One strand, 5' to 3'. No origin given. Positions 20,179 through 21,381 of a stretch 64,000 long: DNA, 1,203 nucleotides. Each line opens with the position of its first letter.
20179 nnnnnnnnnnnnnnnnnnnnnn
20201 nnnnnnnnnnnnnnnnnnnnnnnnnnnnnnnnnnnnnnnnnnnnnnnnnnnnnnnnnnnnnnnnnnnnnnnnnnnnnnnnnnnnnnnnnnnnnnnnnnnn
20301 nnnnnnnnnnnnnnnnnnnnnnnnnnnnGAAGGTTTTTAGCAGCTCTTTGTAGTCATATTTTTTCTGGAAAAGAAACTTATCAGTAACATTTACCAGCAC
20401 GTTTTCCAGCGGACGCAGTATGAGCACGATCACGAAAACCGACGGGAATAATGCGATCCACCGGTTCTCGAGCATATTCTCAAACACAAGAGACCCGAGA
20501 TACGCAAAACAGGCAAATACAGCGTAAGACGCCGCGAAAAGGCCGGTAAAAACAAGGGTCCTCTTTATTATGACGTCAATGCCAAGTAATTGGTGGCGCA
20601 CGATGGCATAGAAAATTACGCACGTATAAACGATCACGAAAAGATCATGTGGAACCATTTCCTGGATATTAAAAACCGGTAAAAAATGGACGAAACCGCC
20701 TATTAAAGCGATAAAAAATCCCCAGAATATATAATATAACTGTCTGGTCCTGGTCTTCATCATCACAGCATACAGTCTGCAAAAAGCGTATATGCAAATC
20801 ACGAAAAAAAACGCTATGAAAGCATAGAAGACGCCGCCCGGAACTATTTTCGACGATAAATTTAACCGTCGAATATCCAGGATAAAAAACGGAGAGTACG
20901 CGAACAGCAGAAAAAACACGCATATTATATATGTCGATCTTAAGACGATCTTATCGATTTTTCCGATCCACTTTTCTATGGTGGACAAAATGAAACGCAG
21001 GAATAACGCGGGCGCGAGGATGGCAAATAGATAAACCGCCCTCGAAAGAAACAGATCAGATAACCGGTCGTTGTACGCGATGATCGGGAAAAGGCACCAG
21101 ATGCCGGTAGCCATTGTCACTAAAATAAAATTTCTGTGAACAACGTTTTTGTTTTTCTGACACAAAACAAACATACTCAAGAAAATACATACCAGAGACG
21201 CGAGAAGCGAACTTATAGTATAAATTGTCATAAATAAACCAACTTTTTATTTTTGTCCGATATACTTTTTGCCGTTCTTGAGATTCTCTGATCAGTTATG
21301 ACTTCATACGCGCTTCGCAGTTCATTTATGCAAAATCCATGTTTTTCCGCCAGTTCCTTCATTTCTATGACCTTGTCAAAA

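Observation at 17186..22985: Co-directional operon linking an AAR-like reductase and SRPBCC lipid-binding protein to a sensor kinase, two receivers and an HD-GYP phosphodiesterase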

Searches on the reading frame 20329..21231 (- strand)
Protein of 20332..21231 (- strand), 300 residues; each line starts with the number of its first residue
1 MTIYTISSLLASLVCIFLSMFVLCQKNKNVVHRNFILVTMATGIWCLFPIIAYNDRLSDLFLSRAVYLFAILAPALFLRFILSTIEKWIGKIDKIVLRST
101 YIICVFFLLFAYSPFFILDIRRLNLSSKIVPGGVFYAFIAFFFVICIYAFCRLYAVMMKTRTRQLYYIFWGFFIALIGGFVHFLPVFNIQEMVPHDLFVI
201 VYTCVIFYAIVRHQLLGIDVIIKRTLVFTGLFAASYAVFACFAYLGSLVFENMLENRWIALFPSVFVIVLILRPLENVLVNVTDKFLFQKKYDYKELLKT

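Call 26: find_related_loci(query=A2, collection=metagenome_contigs, flank=7000)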
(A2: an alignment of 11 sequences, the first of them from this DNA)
Query A2 (301 aa) in metagenome_contigs; peptide patterns used: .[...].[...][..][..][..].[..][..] (x = any residue, [..] = any of these).
600 stretches matched a pattern (row limit reached: there are more); 298 encode a relative of the query (tblastn E <= 1e-3); the best 80 are kept; 80 distinct loci.
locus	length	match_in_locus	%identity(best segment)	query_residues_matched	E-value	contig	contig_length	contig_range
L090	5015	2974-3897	35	2-301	5e-43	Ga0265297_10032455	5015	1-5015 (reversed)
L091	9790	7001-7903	31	1-298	2e-38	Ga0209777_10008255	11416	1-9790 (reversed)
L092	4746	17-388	54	179-301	1e-36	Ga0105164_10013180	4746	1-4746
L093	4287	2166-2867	33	1-229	2e-36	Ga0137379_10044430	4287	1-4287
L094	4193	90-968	33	12-301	3e-34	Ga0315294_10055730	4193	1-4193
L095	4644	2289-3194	30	1-299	4e-33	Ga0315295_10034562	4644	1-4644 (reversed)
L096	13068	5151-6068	34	1-300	9e-33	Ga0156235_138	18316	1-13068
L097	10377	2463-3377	30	1-299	1e-32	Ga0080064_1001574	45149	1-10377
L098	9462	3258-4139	31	16-299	7e-31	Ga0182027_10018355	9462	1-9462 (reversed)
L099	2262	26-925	30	6-300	2e-30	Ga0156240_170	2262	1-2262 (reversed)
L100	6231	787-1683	31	7-300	3e-29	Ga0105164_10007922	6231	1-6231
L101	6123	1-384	47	175-299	2e-27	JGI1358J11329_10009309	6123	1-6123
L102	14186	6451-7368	29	1-301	2e-26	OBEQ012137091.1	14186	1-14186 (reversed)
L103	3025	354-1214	27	3-284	4e-26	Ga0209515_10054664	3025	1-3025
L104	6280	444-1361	31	1-301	1e-25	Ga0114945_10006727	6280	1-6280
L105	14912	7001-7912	30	1-299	3e-25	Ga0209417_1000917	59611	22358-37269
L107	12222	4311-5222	26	1-300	1e-24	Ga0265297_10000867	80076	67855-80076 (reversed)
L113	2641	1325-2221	24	5-300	2e-19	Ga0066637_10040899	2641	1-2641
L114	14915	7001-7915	26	1-301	4e-19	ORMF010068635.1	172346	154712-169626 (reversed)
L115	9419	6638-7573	24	1-301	1e-18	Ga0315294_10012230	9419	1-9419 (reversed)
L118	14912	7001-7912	25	1-300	5e-18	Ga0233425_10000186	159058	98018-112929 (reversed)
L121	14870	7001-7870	26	16-298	2e-17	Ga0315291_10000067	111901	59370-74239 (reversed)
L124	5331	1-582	28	108-300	9e-16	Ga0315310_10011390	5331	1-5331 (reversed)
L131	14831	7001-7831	25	1-251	2e-13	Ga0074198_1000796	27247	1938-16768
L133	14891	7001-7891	27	9-298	5e-13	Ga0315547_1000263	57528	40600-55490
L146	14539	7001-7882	25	4-290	9e-12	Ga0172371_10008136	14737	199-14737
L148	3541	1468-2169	27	1-229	1e-11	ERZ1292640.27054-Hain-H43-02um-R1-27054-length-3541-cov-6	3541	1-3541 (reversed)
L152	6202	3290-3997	28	70-301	4e-11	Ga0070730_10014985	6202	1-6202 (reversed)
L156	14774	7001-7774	28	1-247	5e-11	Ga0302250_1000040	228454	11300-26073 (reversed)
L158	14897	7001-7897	24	1-296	7e-11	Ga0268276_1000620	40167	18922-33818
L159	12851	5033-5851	27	27-286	9e-11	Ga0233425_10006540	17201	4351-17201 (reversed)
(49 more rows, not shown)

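Call 29: search_protein_families(library=pfam, proteins=[L113:175-1215:+, L152:1486-2388:-, L148:884-1471:+, L159:3490-4941:+, L115:5173-5439:+, L121:5240-5686:-, L098:6643-7962:-], max_evalue=0.01)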
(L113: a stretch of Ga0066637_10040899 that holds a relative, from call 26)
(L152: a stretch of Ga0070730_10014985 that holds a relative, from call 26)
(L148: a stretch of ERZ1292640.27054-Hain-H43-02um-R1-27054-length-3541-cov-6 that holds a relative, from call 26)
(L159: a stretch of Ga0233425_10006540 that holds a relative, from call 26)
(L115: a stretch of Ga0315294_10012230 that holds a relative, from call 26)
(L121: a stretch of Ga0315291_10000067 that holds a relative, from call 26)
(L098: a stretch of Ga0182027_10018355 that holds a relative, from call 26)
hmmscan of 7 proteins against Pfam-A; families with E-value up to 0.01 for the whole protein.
L113:175-1215:+ (346 aa): 3 families
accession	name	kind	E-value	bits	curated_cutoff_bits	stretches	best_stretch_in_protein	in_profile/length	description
PF13847.12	Methyltransf_31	-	2.1e-07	31.2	27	1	177-315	3-129/145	Methyltransferase domain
PF12147.14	Methyltransf_20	-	4.1e-05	23.3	21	1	159-346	116-309/309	Putative methyltransferase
PF13649.12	Methyltransf_25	-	5.3e-05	24.3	27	1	182-283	2-97/97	Methyltransferase domain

L152:1486-2388:- (300 aa): 11 families
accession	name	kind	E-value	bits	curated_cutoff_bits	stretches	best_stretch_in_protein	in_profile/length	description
PF00561.26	Abhydrolase_1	-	9e-33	114.4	25.8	1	32-268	1-244/245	alpha/beta hydrolase fold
PF12697.13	Abhydrolase_6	-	8.1e-28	99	26.3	1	34-274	1-216/217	Alpha/beta hydrolase family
PF12146.15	Hydrolase_4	-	6.6e-12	45.7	27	2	56-133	30-111/239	Serine aminopeptidase, S33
PF03096.20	Ndr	-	1.6e-06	27.5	23.3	1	54-132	52-133/283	Ndr family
PF00756.26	Esterase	-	0.00029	21.1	22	1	101-142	118-154/251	Putative esterase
PF00326.27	Peptidase_S9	-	0.00043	20.3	22.6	0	220-262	140-187/213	Prolyl oligopeptidase family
PF01738.24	DLH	-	0.0026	17.8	21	0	216-268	136-192/217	Dienelactone hydrolase family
PF02129.25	Peptidase_S15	-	0.0051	17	23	0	102-251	99-250/262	X-Pro dipeptidyl-peptidase (S15 family)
PF08386.16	Abhydrolase_4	-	0.0082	16.7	21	0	216-265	27-76/103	TAP-like protein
PF03959.19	FSH1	-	0.0084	16.3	21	0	218-267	155-205/211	Serine hydrolase (FSH1)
PF04083.22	Abhydro_lipase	-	0.0089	16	27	0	26-50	38-62/63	Partial alpha/beta-hydrolase lipase region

L148:884-1471:+ (195 aa): 2 families
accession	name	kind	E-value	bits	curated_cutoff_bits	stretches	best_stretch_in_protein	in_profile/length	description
PF04140.19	ICMT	-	8.1e-15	55.5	24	1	82-172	3-95/95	Isoprenylcysteine carboxyl methyltransferase (ICMT) family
PF04191.18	PEMT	-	9.7e-11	42.5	25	1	78-175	4-103/105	Phospholipid methyltransferase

L159:3490-4941:+ (483 aa): 12 families
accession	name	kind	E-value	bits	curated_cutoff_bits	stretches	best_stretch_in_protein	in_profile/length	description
PF01593.30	Amino_oxidase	-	3.6e-17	63.2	19.8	1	18-326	1-320/443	Flavin containing amine oxidoreductase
PF13450.12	NAD_binding_8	-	8.7e-12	45.6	21.9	1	13-80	1-68/68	NAD(P)-binding Rossmann-like domain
PF01266.30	DAO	-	4.7e-08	33.4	27.9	1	10-44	1-35/353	FAD dependent oxidoreductase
PF00890.30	FAD_binding_2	-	7.1e-07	29.2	20.4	1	10-51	1-41/414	FAD binding domain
PF01946.23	Thi4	-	5.3e-06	26.3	26.2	1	9-46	18-56/235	Thi4 family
PF01134.28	GIDA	-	2e-05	24.3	22.1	0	10-42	1-34/391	Glucose inhibited division protein A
PF12831.13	FAD_oxidored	-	2.9e-05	24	27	1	10-49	1-40/416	FAD dependent oxidoreductase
PF03486.20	HI0933_like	-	4.3e-05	23.5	50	1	10-44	2-36/244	HI0933-like protein Rossmann domain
PF01494.25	FAD_binding_3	-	9.7e-05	22.2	22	1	9-41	2-34/349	FAD binding domain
PF07992.20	Pyr_redox_2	-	0.00035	20.5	26.1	0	9-47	1-40/291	Pyridine nucleotide-disulphide oxidoreductase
PF00070.33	Pyr_redox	-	0.0061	17.5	22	0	12-43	3-34/82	Pyridine nucleotide-disulphide oxidoreductase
PF13738.12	Pyr_redox_3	-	0.0094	15.7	30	0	12-51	1-40/305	Pyridine nucleotide-disulphide oxidoreductase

L115:5173-5439:+ (88 aa): 2 families
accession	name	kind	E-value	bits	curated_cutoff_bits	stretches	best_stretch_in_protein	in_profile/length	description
PF00550.31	PP-binding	-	7.1e-15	55.5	20.8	1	12-77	2-67/67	Phosphopantetheine attachment site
PF23297.2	ACP_SdgA_C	-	6.6e-08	33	27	1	5-86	7-88/95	Highly reducing polyketide synthase sdgA, C-terminal ACP domain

L121:5240-5686:- (148 aa): 1 family
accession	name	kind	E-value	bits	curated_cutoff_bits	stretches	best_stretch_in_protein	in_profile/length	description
PF13366.12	PDDEXK_3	-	2.3e-26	92.9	22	1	20-116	2-98/117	PD-(D/E)XK nuclease superfamily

L098:6643-7962:- (439 aa): 6 families
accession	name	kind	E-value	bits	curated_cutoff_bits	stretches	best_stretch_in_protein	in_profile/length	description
PF01381.28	HTH_3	-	1.5e-10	41.4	23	1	28-83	1-55/55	Helix-turn-helix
PF07883.17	Cupin_2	-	1.1e-06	28.7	27.2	1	381-428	20-65/70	Cupin domain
PF13443.12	HTH_26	-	1.9e-05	25.3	22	1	28-83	2-57/63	Cro/C1-type HTH DNA-binding domain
PF13560.12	HTH_31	-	0.00019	22.1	27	1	25-84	3-62/64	Helix-turn-helix domain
PF12844.13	HTH_19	-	0.00027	21.2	30.2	1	25-84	1-59/64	Helix-turn-helix domain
PF13744.12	HTH_37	-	0.00043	20.5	27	1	26-79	21-74/80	Helix-turn-helix domain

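Call 31: search_protein_families(library=pfam, proteins=[L107:2392-3624:+, L107:3893-4303:+, L115:3723-5156:+, L115:5420-6610:+, L102:3556-4665:+, L102:4626-6215:+, L102:1934-3274:+, L146:5779-6996:+, L146:5342-5782:+, L131:5712-6992:+], max_evalue=0.001)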
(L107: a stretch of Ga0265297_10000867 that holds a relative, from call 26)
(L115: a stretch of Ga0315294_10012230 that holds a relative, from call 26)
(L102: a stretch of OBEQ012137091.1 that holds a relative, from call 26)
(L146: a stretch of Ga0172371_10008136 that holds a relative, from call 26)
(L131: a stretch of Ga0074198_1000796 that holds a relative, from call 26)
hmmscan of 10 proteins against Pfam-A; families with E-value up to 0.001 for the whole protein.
L107:2392-3624:+ (410 aa): 3 families
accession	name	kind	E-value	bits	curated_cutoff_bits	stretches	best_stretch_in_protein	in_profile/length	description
PF00109.32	ketoacyl-synt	-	6.7e-52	177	20.8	1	4-242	2-249/252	Beta-ketoacyl synthase, N-terminal domain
PF02801.28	Ketoacyl-synt_C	-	2.8e-36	124.5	20.8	1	253-368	1-119/119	Beta-ketoacyl synthase, C-terminal domain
PF00108.29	Thiolase_N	-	7.4e-05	22.7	26.4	1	142-191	63-114/260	Thiolase, N-terminal domain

L107:3893-4303:+ (136 aa): 1 family
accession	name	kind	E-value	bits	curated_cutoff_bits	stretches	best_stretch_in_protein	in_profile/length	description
PF13279.12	4HBT_2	-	3.9e-14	53.6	25.5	1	14-129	3-119/122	Thioesterase-like superfamily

L115:3723-5156:+ (477 aa): 3 families
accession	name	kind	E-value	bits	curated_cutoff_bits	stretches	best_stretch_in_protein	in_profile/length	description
PF00109.32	ketoacyl-synt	-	4e-52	177.8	20.8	1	67-310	2-252/252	Beta-ketoacyl synthase, N-terminal domain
PF02801.28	Ketoacyl-synt_C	-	1.7e-40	138.1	20.8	1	318-433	1-119/119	Beta-ketoacyl synthase, C-terminal domain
PF00108.29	Thiolase_N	-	2.5e-06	27.5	26.4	1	208-255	66-113/260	Thiolase, N-terminal domain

L115:5420-6610:+ (396 aa): 2 families
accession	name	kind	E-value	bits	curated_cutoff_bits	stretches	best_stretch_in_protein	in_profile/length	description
PF07238.19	PilZ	-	5.1e-10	40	22.5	1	14-117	1-101/102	PilZ domain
PF04055.27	Radical_SAM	-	3.8e-07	30.9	29.5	1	139-295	3-161/166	Radical SAM superfamily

L102:3556-4665:+ (369 aa): 7 families
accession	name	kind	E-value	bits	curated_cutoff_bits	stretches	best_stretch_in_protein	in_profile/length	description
PF07993.18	NAD_binding_4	-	2.3e-53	181.4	20.1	1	6-250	1-258/258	Male sterility protein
PF01370.27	Epimerase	-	4.1e-17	62.8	20.9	1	4-264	1-237/240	NAD dependent epimerase/dehydratase family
PF16363.11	GDP_Man_Dehyd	-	6e-11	42.8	27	1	5-192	1-173/332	GDP-mannose 4,6 dehydratase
PF01073.25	3Beta_HSD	-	3.1e-10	40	22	1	5-185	1-159/280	3-beta hydroxysteroid dehydrogenase/isomerase family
PF04321.23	RmlD_sub_bind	-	2e-06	27.5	27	0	108-203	71-154/287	RmlD substrate binding domain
PF02719.21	Polysacc_synt_2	-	2.7e-05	23.9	20.2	1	5-129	2-118/293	Polysaccharide biosynthesis protein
PF13460.12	NAD_binding_10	-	0.00016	22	27.2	0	8-40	1-34/184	NAD(P)H-binding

L102:4626-6215:+ (529 aa): 1 family
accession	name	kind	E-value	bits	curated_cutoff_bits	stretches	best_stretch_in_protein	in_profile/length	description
PF00501.34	AMP-binding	-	2.2e-67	228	29.9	1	23-388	6-384/384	AMP-binding enzyme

L102:1934-3274:+ (446 aa): 11 families
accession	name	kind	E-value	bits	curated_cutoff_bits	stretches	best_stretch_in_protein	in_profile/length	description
PF08241.18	Methyltransf_11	-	6.2e-21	75.3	21.2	1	226-322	1-95/95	Methyltransferase domain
PF13649.12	Methyltransf_25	-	6.8e-19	68.8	27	1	225-318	1-97/97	Methyltransferase domain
PF13847.12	Methyltransf_31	-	1.1e-15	58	27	1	220-326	2-113/145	Methyltransferase domain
PF01209.24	Ubie_methyltran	-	8e-12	45.4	20.1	1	208-326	33-155/233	ubiE/COQ5 methyltransferase family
PF13489.12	Methyltransf_23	-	4.4e-11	43.2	27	1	208-325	7-119/164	Methyltransferase domain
PF08242.18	Methyltransf_12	-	5.8e-10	40.2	30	1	226-320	1-98/98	Methyltransferase domain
PF07238.19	PilZ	-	2e-09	38.1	22.5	1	25-125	1-94/102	PilZ domain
PF02353.26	CMAS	-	2.5e-09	37.3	27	1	202-376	43-218/273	Mycolic acid cyclopropane synthetase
PF02390.23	Methyltransf_4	-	7e-06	26.1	24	1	224-294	4-79/173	Putative methyltransferase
PF24675.1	NpmA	-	0.00011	22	60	1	224-281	26-89/214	16S rRNA (adenine(1408)-N(1))-methyltransferase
PF05175.20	MTS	-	0.00065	19.8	23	0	214-323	27-139/170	Methyltransferase small domain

L146:5779-6996:+ (405 aa): 2 families
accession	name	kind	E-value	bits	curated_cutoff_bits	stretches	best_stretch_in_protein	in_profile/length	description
PF00109.32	ketoacyl-synt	-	3.3e-38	132.2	20.8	1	4-240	2-252/252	Beta-ketoacyl synthase, N-terminal domain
PF02801.28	Ketoacyl-synt_C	-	1.8e-37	128.4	20.8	1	248-361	1-119/119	Beta-ketoacyl synthase, C-terminal domain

L146:5342-5782:+ (146 aa): 1 family
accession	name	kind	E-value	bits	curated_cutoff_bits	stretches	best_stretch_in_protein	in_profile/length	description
PF07977.19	FabA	-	1.4e-29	102.9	23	1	15-138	1-138/138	FabA-like domain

L131:5712-6992:+ (426 aa): 8 families
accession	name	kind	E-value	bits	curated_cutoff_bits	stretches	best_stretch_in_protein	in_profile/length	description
PF00732.25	GMC_oxred_N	-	7.3e-20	72.2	23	1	17-236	11-202/218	GMC oxidoreductase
PF05199.19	GMC_oxred_C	-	8.2e-09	36.6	24.6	1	367-415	84-138/139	GMC oxidoreductase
PF01494.25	FAD_binding_3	-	2.9e-07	30.5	22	1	6-46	1-41/349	FAD binding domain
PF01266.30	DAO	-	4e-07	30.3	27.9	0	9-38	2-31/353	FAD dependent oxidoreductase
PF00890.30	FAD_binding_2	-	6.7e-07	29.3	20.4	0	9-39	2-32/414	FAD binding domain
PF07992.20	Pyr_redox_2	-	3.8e-06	27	26.1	1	8-40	2-34/291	Pyridine nucleotide-disulphide oxidoreductase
PF13450.12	NAD_binding_8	-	4.4e-05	24.1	21.9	1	11-40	1-30/68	NAD(P)-binding Rossmann-like domain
PF00070.33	Pyr_redox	-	0.00043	21.2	22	0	9-39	2-32/82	Pyridine nucleotide-disulphide oxidoreductase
